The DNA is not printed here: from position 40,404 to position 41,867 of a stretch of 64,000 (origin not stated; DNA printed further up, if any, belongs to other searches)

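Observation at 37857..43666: Candidate undescribed system: cyclase-TPR / PAP2-fold enzyme / S8 subtilase operon flanked by a cNMP-binding regulator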

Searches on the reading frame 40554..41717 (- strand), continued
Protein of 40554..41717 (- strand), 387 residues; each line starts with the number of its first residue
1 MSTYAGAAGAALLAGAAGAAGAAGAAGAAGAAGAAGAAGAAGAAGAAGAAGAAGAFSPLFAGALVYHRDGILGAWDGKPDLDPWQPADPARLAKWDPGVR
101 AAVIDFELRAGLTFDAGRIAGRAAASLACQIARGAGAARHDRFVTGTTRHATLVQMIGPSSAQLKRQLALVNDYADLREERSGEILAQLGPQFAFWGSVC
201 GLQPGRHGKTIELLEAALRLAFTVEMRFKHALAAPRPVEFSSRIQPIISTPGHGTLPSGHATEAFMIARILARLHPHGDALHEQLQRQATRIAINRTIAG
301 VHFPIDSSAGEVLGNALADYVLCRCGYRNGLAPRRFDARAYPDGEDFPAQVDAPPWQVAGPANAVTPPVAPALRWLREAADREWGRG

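Call 83: get_annotated_region(hit=H36, flank=4500)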
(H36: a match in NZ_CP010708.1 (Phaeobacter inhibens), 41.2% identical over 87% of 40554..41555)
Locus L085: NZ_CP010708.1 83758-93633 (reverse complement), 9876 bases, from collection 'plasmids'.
description: Phaeobacter inhibens strain P66 plasmid pP66_c, complete sequence
organism: Phaeobacter inhibens (NCBI taxid 221822)
taxonomy: Bacteria; Pseudomonadota; Alphaproteobacteria; Rhodobacterales; Roseobacteraceae; Phaeobacter; Phaeobacter inhibens
host: -; source: cell culture,algae aquaculture; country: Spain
typing (MOB-suite, as given by PLSDB): non-mobilizable; replicon rep_cluster_636
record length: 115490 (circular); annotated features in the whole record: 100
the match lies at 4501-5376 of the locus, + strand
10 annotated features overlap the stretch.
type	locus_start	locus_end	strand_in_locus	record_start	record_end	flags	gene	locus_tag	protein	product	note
CDS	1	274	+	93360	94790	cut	-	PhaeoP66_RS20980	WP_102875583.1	NAD-dependent succinate-semialdehyde dehydrogenase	-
CDS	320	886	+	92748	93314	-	-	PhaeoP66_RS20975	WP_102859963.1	3-hydroxyanthranilate 3,4-dioxygenase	-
CDS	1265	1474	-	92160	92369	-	-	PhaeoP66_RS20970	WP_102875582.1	hypothetical protein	-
CDS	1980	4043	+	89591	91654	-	-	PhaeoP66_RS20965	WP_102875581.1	winged helix-turn-helix domain-containing protein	GO:0000160 - phosphorelay signal transduction system [Evidence IEA]; GO:0006355 - regulation of DNA-templated ...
CDS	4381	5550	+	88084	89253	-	-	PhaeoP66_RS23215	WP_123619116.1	phosphatase PAP2 family protein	-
CDS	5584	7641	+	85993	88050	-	-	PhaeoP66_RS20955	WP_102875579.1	S8 family serine peptidase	-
CDS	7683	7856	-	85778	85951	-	-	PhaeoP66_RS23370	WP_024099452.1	hypothetical protein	-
CDS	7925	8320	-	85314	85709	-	-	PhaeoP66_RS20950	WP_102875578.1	hypothetical protein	-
CDS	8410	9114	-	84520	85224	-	-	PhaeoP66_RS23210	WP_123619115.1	hypothetical protein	-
CDS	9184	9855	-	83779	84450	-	-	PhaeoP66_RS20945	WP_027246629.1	hypothetical protein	-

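Call 84: get_annotated_region(hit=H28, flank=4500)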
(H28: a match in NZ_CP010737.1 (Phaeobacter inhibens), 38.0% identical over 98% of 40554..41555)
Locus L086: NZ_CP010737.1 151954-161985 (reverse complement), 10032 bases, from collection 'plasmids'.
description: Phaeobacter inhibens strain P72 plasmid pP72_b, complete sequence
organism: Phaeobacter inhibens (NCBI taxid 221822)
taxonomy: Bacteria; Pseudomonadota; Alphaproteobacteria; Rhodobacterales; Roseobacteraceae; Phaeobacter; Phaeobacter inhibens
host: -; source: cell culture,clam larvae aquaculture; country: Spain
typing (MOB-suite, as given by PLSDB): conjugative; replicon rep_cluster_636; relaxase MOBP; mating-pair formation MPF_T
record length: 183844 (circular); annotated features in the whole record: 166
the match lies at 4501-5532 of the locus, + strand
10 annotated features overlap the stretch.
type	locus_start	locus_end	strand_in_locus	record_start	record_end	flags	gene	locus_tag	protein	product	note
CDS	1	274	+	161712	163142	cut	-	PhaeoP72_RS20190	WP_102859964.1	NAD-dependent succinate-semialdehyde dehydrogenase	-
CDS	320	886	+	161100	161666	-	-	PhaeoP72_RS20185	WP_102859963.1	3-hydroxyanthranilate 3,4-dioxygenase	-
CDS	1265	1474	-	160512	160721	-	-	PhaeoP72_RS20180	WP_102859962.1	hypothetical protein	-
CDS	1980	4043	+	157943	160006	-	-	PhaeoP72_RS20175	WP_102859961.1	winged helix-turn-helix domain-containing protein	GO:0000160 - phosphorelay signal transduction system [Evidence IEA]; GO:0006355 - regulation of DNA-templated ...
CDS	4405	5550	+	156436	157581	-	-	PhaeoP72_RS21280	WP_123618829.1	phosphatase PAP2 family protein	-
CDS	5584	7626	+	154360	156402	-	-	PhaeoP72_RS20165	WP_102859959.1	S8 family serine peptidase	-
CDS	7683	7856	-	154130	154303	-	-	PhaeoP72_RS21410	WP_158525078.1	hypothetical protein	-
CDS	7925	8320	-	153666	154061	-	-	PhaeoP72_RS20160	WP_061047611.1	hypothetical protein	-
CDS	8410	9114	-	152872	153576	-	-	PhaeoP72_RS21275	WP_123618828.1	hypothetical protein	-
CDS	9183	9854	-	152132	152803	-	-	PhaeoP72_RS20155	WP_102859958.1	hypothetical protein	-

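Call 85: get_annotated_region(hit=H16, flank=4500)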
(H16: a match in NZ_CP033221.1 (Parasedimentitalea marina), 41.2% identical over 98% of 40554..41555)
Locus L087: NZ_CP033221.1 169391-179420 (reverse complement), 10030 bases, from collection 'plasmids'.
description: Parasedimentitalea marina strain W43 plasmid pW43B, complete sequence
organism: Parasedimentitalea marina (NCBI taxid 2483033)
taxonomy: Bacteria; Pseudomonadota; Alphaproteobacteria; Rhodobacterales; Paracoccaceae; Parasedimentitalea; Parasedimentitalea marina
host: -; source: Cell culture,deep seawater; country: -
typing (MOB-suite, as given by PLSDB): non-mobilizable
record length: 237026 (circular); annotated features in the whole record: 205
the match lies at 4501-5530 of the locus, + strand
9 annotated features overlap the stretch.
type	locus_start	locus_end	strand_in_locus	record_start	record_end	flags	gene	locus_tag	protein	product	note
CDS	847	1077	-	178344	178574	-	-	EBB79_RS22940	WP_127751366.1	HutD family protein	-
CDS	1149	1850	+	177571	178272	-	-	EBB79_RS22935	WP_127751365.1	GntR family transcriptional regulator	-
CDS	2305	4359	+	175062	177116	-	-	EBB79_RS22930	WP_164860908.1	winged helix-turn-helix domain-containing protein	GO:0000160 - phosphorelay signal transduction system [Evidence IEA]; GO:0006355 - regulation of DNA-templated ...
CDS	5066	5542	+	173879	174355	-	-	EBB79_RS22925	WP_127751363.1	hypothetical protein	-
CDS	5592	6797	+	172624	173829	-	-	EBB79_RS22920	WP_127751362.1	hypothetical protein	-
CDS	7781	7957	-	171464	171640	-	-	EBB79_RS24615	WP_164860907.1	hypothetical protein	-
CDS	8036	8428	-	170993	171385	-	-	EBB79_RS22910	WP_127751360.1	mAFB alternative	-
CDS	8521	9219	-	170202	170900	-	-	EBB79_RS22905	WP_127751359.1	hypothetical protein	-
CDS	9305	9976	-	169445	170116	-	-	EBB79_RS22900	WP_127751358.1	hypothetical protein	-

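Call 89: get_annotated_region(hit=H44, flank=4500)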
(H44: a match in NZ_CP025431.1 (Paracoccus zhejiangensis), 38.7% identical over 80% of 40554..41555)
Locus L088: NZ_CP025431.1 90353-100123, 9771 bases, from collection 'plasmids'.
description: Paracoccus zhejiangensis strain J6 plasmid pPZ01, complete sequence
organism: Paracoccus zhejiangensis (NCBI taxid 1077935)
taxonomy: Bacteria; Pseudomonadota; Alphaproteobacteria; Rhodobacterales; Paracoccaceae; Paracoccus; Paracoccus zhejiangensis
host: -; source: single cell,sludge; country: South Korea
typing (MOB-suite, as given by PLSDB): non-mobilizable
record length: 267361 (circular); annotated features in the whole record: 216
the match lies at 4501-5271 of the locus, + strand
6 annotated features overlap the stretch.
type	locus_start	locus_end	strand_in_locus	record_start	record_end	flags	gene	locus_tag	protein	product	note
CDS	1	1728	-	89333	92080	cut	tssH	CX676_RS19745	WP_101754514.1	type VI secretion system ATPase TssH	GO:0033103 - protein secretion by the type VI secretion system [Evidence IEA]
CDS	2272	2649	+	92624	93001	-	-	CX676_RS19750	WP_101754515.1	hypothetical protein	-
CDS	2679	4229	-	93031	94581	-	-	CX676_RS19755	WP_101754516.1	hypothetical protein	-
CDS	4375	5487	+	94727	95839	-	-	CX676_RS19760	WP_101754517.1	phosphatase PAP2 family protein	-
CDS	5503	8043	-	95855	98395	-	-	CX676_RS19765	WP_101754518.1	S8 family serine peptidase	GO:0006508 - proteolysis [Evidence IEA]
CDS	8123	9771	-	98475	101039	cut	-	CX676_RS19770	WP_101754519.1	calcium-binding protein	-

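Call 90: get_annotated_region(hit=H48, flank=4500)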
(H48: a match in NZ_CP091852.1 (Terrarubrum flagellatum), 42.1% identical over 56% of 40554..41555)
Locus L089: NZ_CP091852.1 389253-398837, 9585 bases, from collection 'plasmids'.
description: Terrarubrum flagellatum strain 7MK25 plasmid unnamed1, complete sequence
organism: Terrarubrum flagellatum (NCBI taxid 2895980)
taxonomy: Bacteria; Pseudomonadota; Alphaproteobacteria; Hyphomicrobiales; Terrirubraceae; Terrirubrum; Terrarubrum flagellatum
host: -; source: cell culture,forest soil; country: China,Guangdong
typing (MOB-suite, as given by PLSDB): non-mobilizable
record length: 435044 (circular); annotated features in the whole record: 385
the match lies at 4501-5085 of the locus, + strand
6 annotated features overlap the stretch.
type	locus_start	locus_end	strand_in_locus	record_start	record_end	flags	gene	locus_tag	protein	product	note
CDS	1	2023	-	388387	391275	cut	-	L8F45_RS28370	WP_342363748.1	hypothetical protein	-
CDS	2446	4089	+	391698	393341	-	-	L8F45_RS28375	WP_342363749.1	hypothetical protein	-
CDS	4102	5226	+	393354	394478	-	-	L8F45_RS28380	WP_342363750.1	phosphatase PAP2 family protein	-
CDS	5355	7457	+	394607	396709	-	-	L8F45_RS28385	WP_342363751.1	hypothetical protein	-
CDS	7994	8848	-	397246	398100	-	-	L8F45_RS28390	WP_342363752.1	DUF296 domain-containing protein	-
CDS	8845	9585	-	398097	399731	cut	-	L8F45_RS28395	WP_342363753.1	acyl-CoA synthetase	-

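Call 91: get_annotated_region(hit=H49, flank=4500)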
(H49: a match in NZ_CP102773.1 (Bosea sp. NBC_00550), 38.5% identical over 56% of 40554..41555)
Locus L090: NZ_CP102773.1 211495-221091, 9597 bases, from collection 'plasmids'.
description: Bosea sp. NBC_00550 plasmid pNBC550, complete sequence
organism: Bosea sp. NBC_00550 (NCBI taxid 2969621)
taxonomy: Bacteria; Pseudomonadota; Alphaproteobacteria; Hyphomicrobiales; Boseaceae; Bosea; Bosea sp. NBC 00550
host: -; source: -; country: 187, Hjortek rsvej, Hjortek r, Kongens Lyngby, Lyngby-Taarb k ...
typing (MOB-suite, as given by PLSDB): non-mobilizable
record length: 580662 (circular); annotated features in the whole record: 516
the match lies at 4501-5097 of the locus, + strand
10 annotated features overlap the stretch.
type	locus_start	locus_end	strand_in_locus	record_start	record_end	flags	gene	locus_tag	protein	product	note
CDS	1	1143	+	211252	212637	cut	-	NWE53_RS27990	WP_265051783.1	IS1182 family transposase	-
CDS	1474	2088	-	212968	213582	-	-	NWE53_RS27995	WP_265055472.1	helix-turn-helix transcriptional regulator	GO:0006355 - regulation of DNA-templated transcription [Evidence IEA]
CDS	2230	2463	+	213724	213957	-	-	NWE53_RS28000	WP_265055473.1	hypothetical protein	-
CDS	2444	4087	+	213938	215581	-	-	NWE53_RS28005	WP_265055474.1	hypothetical protein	-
CDS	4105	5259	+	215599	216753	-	-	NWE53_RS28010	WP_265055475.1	phosphatase PAP2 family protein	-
CDS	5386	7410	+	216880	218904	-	-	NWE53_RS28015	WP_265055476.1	S8 family serine peptidase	-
CDS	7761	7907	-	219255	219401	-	-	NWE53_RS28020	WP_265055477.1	hypothetical protein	-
CDS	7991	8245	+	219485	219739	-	-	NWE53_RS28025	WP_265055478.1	hypothetical protein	-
CDS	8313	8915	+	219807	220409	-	-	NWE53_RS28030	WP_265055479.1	LysE family translocator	-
CDS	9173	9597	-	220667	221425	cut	-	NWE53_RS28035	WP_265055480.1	SDR family NAD(P)-dependent oxidoreductase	-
